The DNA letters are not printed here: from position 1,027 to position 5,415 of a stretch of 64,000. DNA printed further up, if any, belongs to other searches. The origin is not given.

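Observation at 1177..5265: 1362-aa secreted coiled-coil giant with C-terminal membrane anchor, a tetrabrachion-like S-layer or stalk candidate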

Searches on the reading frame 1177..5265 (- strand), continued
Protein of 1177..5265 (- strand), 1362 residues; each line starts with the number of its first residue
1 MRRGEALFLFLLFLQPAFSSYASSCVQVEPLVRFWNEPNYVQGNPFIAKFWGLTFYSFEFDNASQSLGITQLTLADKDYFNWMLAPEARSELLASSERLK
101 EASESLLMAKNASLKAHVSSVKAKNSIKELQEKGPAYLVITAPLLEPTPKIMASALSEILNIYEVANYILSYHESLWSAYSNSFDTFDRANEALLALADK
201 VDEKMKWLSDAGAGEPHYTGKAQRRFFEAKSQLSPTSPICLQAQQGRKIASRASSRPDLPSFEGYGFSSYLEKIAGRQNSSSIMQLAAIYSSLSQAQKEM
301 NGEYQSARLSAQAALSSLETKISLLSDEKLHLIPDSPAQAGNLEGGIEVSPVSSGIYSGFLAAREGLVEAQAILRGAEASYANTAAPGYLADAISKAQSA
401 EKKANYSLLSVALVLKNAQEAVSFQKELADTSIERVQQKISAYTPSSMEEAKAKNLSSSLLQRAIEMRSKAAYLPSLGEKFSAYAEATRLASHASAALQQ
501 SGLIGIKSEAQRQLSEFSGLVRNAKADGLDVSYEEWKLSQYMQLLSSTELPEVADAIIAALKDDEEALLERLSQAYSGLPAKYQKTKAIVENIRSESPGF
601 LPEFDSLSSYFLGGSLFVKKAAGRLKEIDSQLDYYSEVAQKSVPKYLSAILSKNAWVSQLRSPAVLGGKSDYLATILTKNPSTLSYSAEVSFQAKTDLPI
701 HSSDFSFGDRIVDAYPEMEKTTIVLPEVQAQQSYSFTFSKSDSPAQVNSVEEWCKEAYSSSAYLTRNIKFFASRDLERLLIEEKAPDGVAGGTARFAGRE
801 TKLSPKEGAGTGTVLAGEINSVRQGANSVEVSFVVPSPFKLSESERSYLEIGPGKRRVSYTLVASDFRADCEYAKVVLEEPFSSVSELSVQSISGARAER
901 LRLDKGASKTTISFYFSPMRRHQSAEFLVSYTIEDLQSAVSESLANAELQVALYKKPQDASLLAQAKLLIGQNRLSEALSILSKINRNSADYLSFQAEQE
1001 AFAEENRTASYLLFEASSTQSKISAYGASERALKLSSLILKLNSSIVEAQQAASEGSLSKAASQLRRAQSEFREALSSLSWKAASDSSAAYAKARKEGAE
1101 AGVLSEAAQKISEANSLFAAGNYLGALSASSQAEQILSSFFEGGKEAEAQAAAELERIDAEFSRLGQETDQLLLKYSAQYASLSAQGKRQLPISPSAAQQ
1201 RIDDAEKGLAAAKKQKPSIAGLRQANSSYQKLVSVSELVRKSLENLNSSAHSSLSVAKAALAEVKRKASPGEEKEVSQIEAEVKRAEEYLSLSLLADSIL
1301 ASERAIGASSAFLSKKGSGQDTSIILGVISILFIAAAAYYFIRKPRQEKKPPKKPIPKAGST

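Call 42: fold_search(model_id=the predicted structure, library=pdb)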
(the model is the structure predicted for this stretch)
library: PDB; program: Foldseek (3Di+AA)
matches with E <= 10: 489; with E <= 0.001: 6
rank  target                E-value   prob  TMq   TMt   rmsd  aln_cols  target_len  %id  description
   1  8pn9_E                4.3e-05  1.00  0.09  0.15  37.3       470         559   10  Structure of human oligosaccharyltransferase OST-A complex bound to NGI-1 (released 2024-05-08)
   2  6s7t_E                1.6e-04  1.00  0.09  0.20  18.9       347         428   12  Cryo-EM structure of human oligosaccharyltransferase complex OST-B (released 2019-12-18)
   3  6c26_1                2.8e-04  1.00  0.09  0.18  21.5       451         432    9  The Cryo-EM structure of a eukaryotic oligosaccharyl transferase complex (released 2018-01-31)
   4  8b6l_O                4.1e-04  0.99  0.09  0.15  44.8       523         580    9  Subtomogram average of the human Sec61-TRAP-OSTA-translocon (released 2022-12-07)
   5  6ezn_A                5.6e-04  1.00  0.09  0.18  23.4       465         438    8  Cryo-EM structure of the yeast oligosaccharyltransferase (OST) complex (released 2018-01-17)
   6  7oci_A                6.1e-04  1.00  0.09  0.18  19.3       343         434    9  Cryo-EM structure of yeast Ost6p containing oligosaccharyltransferase complex (released 2022-02-16)
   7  6fpz_A                1.0e-03  1.00  0.09  0.14  10.0       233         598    9  Inter-alpha-inhibitor heavy chain 1, D298A (released 2019-02-27)
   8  6fpy_B                1.0e-03  1.00  0.09  0.14   9.9       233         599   10  Inter-alpha-inhibitor heavy chain 1, wild type (released 2019-02-27)
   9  5cu5_B                1.2e-03  1.00  0.10  0.13   8.7       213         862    9  Crystal structure of ERAP2 without catalytic Zn(II) atom (released 2015-09-23)
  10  8cgp_B                1.5e-03  1.00  0.10  0.12   8.8       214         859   10  Insulin regulated aminopeptidase (IRAP) in complex with an allosteric aryl sulfonamide inhibitor (released 2024-01-31)
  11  3mdj_C                1.7e-03  1.00  0.09  0.13  15.1       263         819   11  ER Aminopeptidase, ERAP1, Bound to the Zinc Aminopeptidase Inhibitor, Bestatin (released 2011-03-30)
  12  6tfj_B                2.0e-03  0.44  0.06  0.08  33.1       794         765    9  Vip3Aa protoxin structure (released 2020-08-12)
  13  5cu5_A                2.2e-03  1.00  0.10  0.12   8.7       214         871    9  Crystal structure of ERAP2 without catalytic Zn(II) atom (released 2015-09-23)
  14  7zyf_A                2.2e-03  1.00  0.09  0.12   8.5       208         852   10  Insulin regulated aminopeptidase (IRAP) in complex with a nanomolar alpha hydroxy beta amino acid based inhibitor. (released 2022-07-20)
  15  3qnf_A                2.2e-03  1.00  0.10  0.15  15.0       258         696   10  Crystal structure of the open state of human endoplasmic reticulum aminopeptidase 1 ERAP1 (released 2011-02-23)
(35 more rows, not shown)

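Call 54: search_solved_structures(query=A3, max_evalue=10)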
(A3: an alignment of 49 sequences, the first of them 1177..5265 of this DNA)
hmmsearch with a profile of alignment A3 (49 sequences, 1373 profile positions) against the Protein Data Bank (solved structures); distinct sequences matched with E-value up to 10: 51.
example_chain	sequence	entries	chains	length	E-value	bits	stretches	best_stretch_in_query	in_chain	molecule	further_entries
4tql_A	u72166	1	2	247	0.00013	22.8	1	1075-1298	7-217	Three helix bundle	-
9y5h_B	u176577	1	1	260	0.00064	20.5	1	1130-1300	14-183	sc-t-SNARE-diff-#3.3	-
4gkj_T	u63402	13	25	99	0.0024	18.6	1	939-1020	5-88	30S ribosomal protein S20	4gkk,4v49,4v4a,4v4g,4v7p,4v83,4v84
2e5l_T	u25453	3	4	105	0.0027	18.4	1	939-1020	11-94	30S ribosomal protein S20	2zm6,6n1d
1fjg_T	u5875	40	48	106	0.0028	18.4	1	939-1020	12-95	30S RIBOSOMAL PROTEIN S20 | RIBOSOMAL PROTEIN S20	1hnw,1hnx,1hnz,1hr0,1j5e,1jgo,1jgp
4jv5_T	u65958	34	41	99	0.0037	18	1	939-1020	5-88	30S ribosomal protein 20 | 30S ribosomal protein S20 | RIBOSOMAL PROTEIN S20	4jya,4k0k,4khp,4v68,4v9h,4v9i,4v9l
9min_D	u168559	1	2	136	0.004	17.8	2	359-422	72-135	designed minibinder KH46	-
5iwa_T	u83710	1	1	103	0.004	17.8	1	939-1020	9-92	30S ribosomal protein S20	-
1i94_T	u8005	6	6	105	0.0043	17.8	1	939-1020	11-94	30S RIBOSOMAL PROTEIN S20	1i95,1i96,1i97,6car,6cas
10px_1t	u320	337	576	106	0.0044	17.7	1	939-1020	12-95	30S ribosomal protein S20 | Ribosomal protein S20 | 16S Ribosomal protein S20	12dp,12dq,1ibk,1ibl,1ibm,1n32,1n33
5xg2_A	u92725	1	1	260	0.016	15.9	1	1110-1301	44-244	Chromosome partition protein Smc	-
6fkr_1t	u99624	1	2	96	0.022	15.4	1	939-1020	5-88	30S ribosomal protein S20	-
4zer_1t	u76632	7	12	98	0.022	15.4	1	939-1019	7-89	30S ribosomal protein S20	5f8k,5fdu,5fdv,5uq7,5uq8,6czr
8sde_A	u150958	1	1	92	0.024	15.3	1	1190-1261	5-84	Tripartite motif-containing protein 29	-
2zqm_A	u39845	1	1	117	0.05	14.2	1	1176-1265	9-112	Prefoldin beta subunit 1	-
4xa3_A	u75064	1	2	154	0.27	11.8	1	1101-1198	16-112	Gp7-MYH7(1361-1425)-Eb1 chimera protein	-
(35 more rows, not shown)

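Call 56: find_encoding_contigs(protein=P0059, flank=8000, max_places=1)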
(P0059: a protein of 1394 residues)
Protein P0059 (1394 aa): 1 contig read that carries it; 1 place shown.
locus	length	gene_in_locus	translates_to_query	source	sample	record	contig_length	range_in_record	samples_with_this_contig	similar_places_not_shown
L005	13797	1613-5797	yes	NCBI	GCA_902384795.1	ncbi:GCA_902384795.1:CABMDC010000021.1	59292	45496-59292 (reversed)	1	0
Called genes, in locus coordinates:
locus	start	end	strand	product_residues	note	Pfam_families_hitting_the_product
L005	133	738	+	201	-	-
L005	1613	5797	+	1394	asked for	-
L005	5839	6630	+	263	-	PF05833:NFACT_N, PF05670:NFACT-R_1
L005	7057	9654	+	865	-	PF05124:S_layer_C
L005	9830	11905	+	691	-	-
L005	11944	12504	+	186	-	-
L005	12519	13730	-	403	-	PF03463:eRF1_1, PF18854:baeRF_family10, PF03464:eRF1_2, PF18859:acVLRF1 (faint), PF03465:eRF1_3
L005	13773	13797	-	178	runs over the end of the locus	PF00484:Pro_CA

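Call 57: find_encoding_contigs(protein=P0143, flank=8000, max_places=1)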
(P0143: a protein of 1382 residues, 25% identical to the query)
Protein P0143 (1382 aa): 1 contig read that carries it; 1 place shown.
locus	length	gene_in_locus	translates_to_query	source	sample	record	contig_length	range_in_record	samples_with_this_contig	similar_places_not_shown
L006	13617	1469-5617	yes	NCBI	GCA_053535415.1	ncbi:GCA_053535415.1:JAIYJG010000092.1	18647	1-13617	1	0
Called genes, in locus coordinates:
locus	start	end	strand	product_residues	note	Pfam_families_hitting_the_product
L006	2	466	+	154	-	?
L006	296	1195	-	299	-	PF08271:Zn_Ribbon_TF, PF00382:TFIIB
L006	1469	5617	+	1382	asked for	-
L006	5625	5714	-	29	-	-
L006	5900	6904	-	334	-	-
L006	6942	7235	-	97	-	-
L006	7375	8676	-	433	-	PF03952:Enolase_N, PF00113:Enolase_C, PF13378:MR_MLE_C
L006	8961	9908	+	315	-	PF22082:TtuA_LIM_N (weak), PF01171:ATP_bind_3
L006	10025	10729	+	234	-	PF00149:Metallophos, PF12850:Metallophos_2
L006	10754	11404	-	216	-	PF12802:MarR_2 (weak), PF13545:HTH_Crp_2, PF01047:MarR (weak), PF25213:HVO_A0261_N (faint), PF01982:CTP-dep_RFKase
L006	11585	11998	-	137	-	PF05168:HEPN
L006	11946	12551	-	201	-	PF01909:NTP_transf_2, PF18765:Polbeta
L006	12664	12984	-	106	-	-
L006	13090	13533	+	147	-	-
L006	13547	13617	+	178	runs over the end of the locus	-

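Call 58: find_encoding_contigs(protein=P0069, flank=10000, max_places=1)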
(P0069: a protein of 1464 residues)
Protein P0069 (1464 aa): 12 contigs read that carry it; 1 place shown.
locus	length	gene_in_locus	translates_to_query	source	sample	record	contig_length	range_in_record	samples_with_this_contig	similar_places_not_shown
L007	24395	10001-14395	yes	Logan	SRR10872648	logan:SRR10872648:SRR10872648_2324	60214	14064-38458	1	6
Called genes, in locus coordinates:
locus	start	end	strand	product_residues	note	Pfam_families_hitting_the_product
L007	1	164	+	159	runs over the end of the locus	-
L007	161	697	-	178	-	PF00334:NDK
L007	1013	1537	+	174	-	-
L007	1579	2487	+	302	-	-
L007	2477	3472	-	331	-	PF16285:DUF4931_N, PF01087:GalP_UDP_transf, PF01230:HIT (faint), PF16268:DUF4921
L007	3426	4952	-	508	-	PF01935:DUF87, PF12846:AAA_10 (faint)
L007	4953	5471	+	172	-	-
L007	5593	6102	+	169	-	-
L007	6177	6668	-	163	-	PF00753:Lactamase_B, PF19583:ODP (weak)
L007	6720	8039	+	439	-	PF12483:GIDE (faint), PF04011:LemA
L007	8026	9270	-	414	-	PF27218:MJ0043_C (weak)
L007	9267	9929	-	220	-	PF03703:bPH_2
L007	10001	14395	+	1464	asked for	-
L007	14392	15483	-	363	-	PF13439:Glyco_transf_4, PF00534:Glycos_transf_1, PF13692:Glyco_trans_1_4, PF13524:Glyco_trans_1_2 (weak)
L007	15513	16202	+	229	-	PF02811:PHP, PF13263:PHP_C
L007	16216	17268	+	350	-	PF01494:FAD_binding_3 (faint)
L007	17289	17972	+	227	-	PF01255:Prenyltransf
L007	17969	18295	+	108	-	PF02643:DUF192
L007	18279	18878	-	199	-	-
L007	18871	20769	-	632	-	-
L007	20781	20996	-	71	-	PF01938:TRAM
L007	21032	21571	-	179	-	-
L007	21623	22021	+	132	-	PF18894:PhageMetallopep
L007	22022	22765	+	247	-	PF04414:tRNA_deacylase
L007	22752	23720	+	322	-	-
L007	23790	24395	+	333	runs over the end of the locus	PF22109:Zn_ribbon_tTFIIB (weak), PF08271:Zn_Ribbon_TF, PF00382:TFIIB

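Call 59: find_encoding_contigs(protein=P0054, flank=10000, max_places=1)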
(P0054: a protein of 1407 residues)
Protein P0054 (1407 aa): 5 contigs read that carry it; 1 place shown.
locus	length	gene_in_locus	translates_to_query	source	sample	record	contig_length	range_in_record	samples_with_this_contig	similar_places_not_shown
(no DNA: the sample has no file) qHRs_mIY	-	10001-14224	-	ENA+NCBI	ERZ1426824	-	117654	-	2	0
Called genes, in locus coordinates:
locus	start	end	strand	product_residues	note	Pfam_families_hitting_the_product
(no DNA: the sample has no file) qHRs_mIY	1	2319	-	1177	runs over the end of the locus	PF07705:CARDB, PF10633:NPCBM_assoc (faint), PF01186:Lysyl_oxidase (faint), PF07705:CARDB, PF18911:PKD_4, PF00801:PKD, PF18911:PKD_4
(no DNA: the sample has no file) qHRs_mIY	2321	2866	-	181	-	-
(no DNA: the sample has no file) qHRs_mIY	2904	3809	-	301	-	PF00892:EamA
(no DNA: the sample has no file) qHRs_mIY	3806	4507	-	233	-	PF01455:HupF_HypC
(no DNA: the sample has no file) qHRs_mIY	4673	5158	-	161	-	PF04307:YdjM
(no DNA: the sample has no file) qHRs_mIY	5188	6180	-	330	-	PF00670:AdoHcyase_NAD (weak), PF02826:2-Hacid_dh_C, PF03446:NAD_binding_2 (weak), PF03807:F420_oxidored (weak), PF07991:KARI_N, PF01450:KARI_C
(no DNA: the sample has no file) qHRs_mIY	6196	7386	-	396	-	-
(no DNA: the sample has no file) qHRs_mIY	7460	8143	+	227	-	PF00254:FKBP_C, PF22199:FKBP26_IF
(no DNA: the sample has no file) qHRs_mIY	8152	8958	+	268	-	-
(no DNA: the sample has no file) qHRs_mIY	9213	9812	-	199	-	PF01871:AMMECR1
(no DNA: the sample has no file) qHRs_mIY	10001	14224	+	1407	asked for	-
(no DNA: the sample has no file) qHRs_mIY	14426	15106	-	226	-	PF12705:PDDEXK_1 (weak)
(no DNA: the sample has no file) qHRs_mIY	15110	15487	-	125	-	-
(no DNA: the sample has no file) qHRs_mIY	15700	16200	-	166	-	-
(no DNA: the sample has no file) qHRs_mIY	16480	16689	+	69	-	PF00125:Histone (weak), PF00808:CBFD_NFYB_HMF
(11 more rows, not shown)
